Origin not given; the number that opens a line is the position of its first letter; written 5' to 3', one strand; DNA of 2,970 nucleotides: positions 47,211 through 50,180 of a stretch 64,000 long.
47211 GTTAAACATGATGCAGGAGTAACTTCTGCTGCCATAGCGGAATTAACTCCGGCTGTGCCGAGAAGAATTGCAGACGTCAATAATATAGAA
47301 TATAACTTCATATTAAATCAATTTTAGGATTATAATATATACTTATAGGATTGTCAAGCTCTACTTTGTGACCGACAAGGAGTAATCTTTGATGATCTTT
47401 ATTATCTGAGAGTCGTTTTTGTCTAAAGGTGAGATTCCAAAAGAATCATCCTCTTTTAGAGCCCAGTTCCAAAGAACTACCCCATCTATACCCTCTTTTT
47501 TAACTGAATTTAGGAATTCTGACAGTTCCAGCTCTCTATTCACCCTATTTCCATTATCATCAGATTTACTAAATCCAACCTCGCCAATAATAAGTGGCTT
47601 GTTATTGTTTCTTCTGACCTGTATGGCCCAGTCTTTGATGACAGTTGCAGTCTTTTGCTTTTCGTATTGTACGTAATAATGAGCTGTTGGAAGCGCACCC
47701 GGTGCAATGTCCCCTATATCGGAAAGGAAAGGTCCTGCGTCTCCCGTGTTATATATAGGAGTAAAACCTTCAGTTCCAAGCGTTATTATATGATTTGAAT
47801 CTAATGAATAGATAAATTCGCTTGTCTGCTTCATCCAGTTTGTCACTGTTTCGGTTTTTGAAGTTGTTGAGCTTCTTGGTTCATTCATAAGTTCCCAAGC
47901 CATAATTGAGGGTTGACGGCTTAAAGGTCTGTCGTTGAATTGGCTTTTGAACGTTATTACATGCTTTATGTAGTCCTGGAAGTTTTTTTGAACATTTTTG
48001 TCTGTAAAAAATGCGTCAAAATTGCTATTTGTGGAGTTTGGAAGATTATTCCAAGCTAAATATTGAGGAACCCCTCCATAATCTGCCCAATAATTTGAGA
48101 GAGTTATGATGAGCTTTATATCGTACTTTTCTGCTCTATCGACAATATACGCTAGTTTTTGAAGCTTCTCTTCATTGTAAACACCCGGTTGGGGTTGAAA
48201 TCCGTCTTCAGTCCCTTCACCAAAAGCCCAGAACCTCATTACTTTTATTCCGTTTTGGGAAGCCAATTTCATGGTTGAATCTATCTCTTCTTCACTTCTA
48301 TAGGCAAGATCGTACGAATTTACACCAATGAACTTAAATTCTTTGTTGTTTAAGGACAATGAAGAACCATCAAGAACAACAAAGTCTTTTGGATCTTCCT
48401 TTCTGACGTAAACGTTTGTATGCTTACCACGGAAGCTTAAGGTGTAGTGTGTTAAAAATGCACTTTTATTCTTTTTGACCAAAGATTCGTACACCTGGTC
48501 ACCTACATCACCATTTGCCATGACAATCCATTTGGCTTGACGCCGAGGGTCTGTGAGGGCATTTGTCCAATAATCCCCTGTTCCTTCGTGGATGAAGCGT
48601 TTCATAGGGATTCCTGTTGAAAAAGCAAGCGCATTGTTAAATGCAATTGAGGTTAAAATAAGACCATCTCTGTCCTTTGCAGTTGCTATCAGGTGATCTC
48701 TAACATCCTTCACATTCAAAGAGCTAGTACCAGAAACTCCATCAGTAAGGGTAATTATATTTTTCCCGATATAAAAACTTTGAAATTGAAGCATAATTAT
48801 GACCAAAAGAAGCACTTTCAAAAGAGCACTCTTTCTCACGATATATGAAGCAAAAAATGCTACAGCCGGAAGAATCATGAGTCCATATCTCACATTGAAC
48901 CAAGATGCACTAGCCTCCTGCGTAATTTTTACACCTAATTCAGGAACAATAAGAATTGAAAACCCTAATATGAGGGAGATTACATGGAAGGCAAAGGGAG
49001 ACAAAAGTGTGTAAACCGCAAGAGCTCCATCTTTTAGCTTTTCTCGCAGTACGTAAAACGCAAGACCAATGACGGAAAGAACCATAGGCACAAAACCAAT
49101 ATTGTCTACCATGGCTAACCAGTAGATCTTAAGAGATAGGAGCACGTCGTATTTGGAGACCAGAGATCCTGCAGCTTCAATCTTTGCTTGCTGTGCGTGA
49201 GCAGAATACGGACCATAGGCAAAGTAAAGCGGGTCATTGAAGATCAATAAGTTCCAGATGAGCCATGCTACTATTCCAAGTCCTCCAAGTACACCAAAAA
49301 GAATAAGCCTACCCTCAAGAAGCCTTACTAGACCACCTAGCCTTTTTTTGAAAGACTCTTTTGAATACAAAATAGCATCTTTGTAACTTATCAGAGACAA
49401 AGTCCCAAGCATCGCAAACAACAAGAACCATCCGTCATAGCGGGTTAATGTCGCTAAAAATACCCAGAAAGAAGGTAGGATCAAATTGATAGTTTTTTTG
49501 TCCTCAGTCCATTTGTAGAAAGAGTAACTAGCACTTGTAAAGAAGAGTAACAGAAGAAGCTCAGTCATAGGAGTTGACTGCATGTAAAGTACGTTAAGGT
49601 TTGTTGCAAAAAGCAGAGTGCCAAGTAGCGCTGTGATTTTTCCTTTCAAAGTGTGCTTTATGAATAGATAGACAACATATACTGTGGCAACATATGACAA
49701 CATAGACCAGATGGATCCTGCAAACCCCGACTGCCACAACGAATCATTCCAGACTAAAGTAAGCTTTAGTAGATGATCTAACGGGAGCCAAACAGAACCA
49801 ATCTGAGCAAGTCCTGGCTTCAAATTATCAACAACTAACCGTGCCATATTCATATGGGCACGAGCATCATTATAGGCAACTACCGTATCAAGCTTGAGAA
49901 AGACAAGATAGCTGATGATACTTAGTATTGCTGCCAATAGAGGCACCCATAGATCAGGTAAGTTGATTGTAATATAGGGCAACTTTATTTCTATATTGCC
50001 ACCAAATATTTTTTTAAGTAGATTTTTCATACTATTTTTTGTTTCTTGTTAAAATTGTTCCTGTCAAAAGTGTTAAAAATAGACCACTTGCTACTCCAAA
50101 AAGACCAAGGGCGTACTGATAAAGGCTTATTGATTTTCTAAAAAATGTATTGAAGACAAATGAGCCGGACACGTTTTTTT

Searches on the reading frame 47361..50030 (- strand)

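Call 58: search_protein_families(library=pfam, proteins=[window:47361-50030:-], max_evalue=0.001)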
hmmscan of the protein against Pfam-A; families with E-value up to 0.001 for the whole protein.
window:47361-50030:- (889 aa): 3 families
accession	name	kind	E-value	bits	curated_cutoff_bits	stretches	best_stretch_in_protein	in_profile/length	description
PF00150.24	Cellulase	-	1.8e-17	64.2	23.5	1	561-857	4-269/272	Cellulase (glycosyl hydrolase family 5)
PF13231.12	PMT_2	-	1.3e-07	32.4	26.1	1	101-215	20-132/160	Dolichyl-phosphate-mannose-protein mannosyltransferase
PF02836.23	Glyco_hydro_2_C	-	0.00088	18.9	21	0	706-859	124-245/302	Glycosyl hydrolases family 2, TIM barrel domain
